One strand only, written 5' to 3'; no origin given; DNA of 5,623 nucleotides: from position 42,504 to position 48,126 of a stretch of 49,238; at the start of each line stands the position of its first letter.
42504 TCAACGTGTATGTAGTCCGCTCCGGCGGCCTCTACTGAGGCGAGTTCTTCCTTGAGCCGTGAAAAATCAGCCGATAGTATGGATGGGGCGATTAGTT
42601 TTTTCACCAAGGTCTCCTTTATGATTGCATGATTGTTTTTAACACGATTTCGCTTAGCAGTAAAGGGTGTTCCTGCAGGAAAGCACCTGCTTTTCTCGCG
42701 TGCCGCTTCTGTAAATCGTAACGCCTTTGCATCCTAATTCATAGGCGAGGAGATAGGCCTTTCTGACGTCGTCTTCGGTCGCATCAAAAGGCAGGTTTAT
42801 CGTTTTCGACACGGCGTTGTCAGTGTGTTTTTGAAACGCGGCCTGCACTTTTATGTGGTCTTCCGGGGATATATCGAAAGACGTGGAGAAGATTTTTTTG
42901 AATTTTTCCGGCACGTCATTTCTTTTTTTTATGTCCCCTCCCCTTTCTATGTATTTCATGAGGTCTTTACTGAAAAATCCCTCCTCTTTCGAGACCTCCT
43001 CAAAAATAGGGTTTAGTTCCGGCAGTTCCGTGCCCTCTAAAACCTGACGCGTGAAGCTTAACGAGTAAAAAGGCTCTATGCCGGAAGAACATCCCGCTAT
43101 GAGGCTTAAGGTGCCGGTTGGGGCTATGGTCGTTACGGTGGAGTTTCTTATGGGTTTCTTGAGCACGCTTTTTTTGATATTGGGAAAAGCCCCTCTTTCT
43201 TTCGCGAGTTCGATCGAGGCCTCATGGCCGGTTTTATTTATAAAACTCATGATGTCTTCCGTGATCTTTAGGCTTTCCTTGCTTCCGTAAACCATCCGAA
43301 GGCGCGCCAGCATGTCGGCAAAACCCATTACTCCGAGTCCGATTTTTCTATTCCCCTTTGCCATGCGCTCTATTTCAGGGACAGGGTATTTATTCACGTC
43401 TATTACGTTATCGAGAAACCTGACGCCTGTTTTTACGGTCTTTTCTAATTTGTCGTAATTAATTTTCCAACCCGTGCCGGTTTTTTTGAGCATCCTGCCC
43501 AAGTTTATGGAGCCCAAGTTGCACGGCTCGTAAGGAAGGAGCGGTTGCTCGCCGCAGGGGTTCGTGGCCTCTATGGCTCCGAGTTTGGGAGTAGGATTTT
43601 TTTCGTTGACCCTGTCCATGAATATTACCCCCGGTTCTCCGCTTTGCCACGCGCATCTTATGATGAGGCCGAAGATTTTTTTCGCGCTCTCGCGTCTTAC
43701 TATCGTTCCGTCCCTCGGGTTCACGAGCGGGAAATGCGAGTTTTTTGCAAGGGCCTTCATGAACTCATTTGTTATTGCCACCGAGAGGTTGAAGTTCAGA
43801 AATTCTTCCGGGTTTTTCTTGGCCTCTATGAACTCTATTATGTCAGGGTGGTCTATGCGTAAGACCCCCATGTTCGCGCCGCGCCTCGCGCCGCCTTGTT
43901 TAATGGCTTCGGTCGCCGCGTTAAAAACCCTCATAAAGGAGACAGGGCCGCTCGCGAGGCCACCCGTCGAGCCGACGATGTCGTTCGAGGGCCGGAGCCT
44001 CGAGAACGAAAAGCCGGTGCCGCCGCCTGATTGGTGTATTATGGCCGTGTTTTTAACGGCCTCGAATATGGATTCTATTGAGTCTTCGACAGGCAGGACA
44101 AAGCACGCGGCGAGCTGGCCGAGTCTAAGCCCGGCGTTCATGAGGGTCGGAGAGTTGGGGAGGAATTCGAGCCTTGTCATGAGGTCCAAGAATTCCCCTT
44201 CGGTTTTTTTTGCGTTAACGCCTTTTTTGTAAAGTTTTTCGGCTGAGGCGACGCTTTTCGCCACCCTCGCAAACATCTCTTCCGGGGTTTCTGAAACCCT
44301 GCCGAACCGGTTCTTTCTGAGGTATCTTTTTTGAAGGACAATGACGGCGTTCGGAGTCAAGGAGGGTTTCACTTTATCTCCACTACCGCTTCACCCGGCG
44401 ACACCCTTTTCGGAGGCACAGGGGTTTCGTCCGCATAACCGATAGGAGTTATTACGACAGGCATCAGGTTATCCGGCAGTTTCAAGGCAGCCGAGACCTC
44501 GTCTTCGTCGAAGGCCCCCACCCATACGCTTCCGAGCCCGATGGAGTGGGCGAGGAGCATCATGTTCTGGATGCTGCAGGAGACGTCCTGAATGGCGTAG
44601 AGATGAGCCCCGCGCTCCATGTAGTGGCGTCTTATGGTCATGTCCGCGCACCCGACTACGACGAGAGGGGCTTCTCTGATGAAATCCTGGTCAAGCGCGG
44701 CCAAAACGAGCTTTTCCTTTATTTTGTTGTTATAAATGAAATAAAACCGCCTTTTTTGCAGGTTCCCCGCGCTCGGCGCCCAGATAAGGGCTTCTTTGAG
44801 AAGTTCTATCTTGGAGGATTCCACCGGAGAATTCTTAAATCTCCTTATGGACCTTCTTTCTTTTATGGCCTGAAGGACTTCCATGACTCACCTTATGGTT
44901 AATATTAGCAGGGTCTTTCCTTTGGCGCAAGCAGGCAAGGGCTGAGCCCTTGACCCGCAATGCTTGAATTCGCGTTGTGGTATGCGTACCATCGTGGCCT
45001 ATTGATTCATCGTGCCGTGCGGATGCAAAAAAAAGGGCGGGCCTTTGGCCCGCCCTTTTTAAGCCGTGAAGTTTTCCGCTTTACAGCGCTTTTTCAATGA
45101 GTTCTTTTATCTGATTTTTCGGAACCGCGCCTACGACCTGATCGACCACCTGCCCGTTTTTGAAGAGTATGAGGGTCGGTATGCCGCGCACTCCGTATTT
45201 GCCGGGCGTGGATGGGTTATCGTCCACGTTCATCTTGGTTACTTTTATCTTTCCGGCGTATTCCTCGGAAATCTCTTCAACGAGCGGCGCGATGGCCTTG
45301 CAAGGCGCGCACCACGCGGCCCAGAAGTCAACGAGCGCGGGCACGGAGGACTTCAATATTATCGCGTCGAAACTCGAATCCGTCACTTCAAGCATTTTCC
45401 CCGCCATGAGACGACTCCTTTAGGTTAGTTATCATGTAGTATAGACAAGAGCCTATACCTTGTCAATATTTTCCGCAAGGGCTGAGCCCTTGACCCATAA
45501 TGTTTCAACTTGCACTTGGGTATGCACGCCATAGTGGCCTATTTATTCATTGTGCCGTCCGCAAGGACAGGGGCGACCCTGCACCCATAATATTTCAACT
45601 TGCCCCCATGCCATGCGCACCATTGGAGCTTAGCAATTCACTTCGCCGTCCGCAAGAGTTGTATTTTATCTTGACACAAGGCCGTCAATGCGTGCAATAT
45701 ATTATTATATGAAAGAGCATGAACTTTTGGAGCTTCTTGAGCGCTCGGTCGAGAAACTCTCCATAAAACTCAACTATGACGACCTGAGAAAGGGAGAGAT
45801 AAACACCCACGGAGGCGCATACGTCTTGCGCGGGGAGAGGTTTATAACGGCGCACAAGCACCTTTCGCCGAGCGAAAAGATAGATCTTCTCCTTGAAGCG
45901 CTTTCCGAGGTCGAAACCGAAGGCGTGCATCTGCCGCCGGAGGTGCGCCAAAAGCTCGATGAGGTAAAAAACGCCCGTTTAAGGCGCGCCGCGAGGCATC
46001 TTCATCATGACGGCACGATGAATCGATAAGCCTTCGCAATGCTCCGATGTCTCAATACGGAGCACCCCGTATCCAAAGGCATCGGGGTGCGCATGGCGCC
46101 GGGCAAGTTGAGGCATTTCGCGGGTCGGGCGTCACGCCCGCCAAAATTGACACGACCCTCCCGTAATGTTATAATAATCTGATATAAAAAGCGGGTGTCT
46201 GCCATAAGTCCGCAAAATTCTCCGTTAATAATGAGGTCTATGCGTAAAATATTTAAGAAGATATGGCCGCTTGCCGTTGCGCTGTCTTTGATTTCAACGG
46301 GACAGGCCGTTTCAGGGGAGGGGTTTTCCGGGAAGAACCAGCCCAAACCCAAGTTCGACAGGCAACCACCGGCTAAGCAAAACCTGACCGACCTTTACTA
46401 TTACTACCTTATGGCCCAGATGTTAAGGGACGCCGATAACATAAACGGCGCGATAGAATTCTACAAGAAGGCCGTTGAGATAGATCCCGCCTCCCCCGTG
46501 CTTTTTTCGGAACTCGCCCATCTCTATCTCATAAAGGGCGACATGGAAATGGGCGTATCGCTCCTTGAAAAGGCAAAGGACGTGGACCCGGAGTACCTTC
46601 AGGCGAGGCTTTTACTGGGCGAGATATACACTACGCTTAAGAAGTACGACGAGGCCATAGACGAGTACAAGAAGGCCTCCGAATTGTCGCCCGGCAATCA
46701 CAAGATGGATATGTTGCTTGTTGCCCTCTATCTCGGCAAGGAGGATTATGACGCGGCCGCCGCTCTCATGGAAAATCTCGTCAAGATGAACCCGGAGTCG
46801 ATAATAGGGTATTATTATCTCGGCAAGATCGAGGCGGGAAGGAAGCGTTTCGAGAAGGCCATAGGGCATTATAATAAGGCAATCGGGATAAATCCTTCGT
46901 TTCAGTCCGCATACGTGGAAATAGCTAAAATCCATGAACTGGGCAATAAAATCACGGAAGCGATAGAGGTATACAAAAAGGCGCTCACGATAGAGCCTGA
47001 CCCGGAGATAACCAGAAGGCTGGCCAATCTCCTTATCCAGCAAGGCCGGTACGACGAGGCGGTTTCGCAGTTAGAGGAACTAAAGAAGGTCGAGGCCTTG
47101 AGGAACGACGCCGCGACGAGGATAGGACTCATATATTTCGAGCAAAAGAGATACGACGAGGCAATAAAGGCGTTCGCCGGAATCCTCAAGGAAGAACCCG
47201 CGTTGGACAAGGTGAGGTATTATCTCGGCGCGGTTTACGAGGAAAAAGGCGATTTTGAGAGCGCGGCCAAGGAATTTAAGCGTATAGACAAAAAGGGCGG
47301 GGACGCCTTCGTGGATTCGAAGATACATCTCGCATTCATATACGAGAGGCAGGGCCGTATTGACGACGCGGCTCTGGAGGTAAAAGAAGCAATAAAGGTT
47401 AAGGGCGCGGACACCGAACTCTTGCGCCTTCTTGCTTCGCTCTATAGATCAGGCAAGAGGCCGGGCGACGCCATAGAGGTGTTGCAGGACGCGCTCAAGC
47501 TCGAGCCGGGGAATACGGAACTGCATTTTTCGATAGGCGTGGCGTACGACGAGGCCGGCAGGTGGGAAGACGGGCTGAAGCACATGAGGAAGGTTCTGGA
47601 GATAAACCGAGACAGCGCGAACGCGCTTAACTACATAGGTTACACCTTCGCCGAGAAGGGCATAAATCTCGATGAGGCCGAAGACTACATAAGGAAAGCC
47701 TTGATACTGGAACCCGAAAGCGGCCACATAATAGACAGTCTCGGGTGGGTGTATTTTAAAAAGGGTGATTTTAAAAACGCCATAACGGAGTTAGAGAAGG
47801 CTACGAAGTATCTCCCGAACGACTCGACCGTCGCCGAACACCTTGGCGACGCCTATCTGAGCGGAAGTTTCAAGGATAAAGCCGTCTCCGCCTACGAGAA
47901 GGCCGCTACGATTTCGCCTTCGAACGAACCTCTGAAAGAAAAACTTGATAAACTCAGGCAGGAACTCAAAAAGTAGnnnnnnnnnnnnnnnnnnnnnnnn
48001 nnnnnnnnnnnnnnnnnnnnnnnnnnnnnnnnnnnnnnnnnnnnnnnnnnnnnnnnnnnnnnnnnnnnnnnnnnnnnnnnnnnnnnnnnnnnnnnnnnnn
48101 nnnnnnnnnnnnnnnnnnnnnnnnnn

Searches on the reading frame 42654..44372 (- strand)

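Call 21: search_protein_families(library=pfam, proteins=[window:42654-44372:-], max_evalue=0.001)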
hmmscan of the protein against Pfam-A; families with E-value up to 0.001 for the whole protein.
window:42654-44372:- (572 aa): 2 families
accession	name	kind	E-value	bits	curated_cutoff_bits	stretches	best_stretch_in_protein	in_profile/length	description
PF02867.20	Ribonuc_red_lgC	-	2.2e-136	456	23.9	2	88-406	1-346/523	Ribonucleotide reductase, barrel domain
PF00317.26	Ribonuc_red_lgN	-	1.9e-22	79.5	28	1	5-84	3-76/77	Ribonucleotide reductase, all-alpha domain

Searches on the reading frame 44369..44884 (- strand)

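Call 109: search_protein_families(library=pfam, proteins=[window:44369-44884:-], max_evalue=0.001)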
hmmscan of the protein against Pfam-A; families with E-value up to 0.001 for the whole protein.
window:44369-44884:- (171 aa): 2 families
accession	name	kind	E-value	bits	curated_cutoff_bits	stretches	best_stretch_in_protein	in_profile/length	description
PF00881.29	Nitroreductase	-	2.5e-30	106.3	23.5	2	63-150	81-167/167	Nitroreductase family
PF14512.11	TM1586_NiRdase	-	1.9e-11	44.4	27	0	106-162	89-144/215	Putative TM nitroreductase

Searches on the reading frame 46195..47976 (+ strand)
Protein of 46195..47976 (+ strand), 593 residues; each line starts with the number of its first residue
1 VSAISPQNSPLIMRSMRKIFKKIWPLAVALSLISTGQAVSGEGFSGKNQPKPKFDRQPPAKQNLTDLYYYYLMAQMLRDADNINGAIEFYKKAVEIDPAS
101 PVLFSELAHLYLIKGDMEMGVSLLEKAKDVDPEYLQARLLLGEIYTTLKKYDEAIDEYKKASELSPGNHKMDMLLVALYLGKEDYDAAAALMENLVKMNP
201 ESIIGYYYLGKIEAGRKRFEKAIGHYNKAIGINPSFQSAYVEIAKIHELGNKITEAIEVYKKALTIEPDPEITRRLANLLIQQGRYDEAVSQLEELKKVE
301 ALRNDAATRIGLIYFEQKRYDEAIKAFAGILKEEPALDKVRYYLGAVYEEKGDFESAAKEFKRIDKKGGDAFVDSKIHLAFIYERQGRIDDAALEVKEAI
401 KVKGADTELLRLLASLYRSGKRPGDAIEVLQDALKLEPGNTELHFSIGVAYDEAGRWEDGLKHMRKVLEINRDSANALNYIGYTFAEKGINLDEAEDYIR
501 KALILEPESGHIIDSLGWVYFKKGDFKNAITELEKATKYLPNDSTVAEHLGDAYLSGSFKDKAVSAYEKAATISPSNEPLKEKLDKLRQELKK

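Call 21: search_protein_families(library=pfam, proteins=[window:46195-47976:+], max_evalue=0.001)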
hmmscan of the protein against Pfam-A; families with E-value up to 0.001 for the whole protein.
window:46195-47976:+ (593 aa): 41 families (the best 25 are shown)
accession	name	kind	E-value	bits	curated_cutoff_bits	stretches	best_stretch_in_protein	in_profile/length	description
PF07719.23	TPR_2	-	3.2e-66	214.5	27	3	140-168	6-34/34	Tetratricopeptide repeat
PF13432.12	TPR_16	-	5.7e-58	193.3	32.7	5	275-334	2-61/65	Tetratricopeptide repeat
PF00515.34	TPR_1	-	6.9e-57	187.5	27.8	4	205-236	3-34/34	Tetratricopeptide repeat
PF13181.12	TPR_8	-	1.2e-53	175.1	25.7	3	136-167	2-33/34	Tetratricopeptide repeat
PF14559.12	TPR_19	-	1.4e-52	176.3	25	5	252-299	6-54/68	Tetratricopeptide repeat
PF13414.12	TPR_11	-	8.3e-48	160.3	26.8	5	76-112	3-39/42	TPR repeat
PF13428.12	TPR_14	-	4.2e-47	154.1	23.5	1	408-445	2-39/44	Tetratricopeptide repeat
PF13424.12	TPR_12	-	2.8e-35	120.8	30.1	1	105-164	7-74/77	Tetratricopeptide repeat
PF13431.12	TPR_17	-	4.5e-31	104.9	24.4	0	89-116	1-28/34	Tetratricopeptide repeat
PF13174.12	TPR_6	-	2.1e-30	103.7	26.3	0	306-335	2-31/33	Tetratricopeptide repeat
PF12895.13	ANAPC3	-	3.6e-28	98.1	27.2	3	81-160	3-81/82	Anaphase-promoting complex, cyclosome, subunit 3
PF23914.1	TPR_CcmH_CycH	-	7.9e-28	97.7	42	3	135-230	50-148/158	Cytochrome c-type biogenesis protein H TPR domain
PF13176.12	TPR_7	-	3.2e-27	92.7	27.9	0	139-165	3-29/36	Tetratricopeptide repeat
PF25063.1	ARM_TT21_C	-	9.9e-24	84.8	35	2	173-270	99-197/209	Tetratricopeptide repeat protein 21 C-terminal ARM domain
PF13371.12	TPR_9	-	1.4e-18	67.1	35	0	177-237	3-63/73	Tetratricopeptide repeat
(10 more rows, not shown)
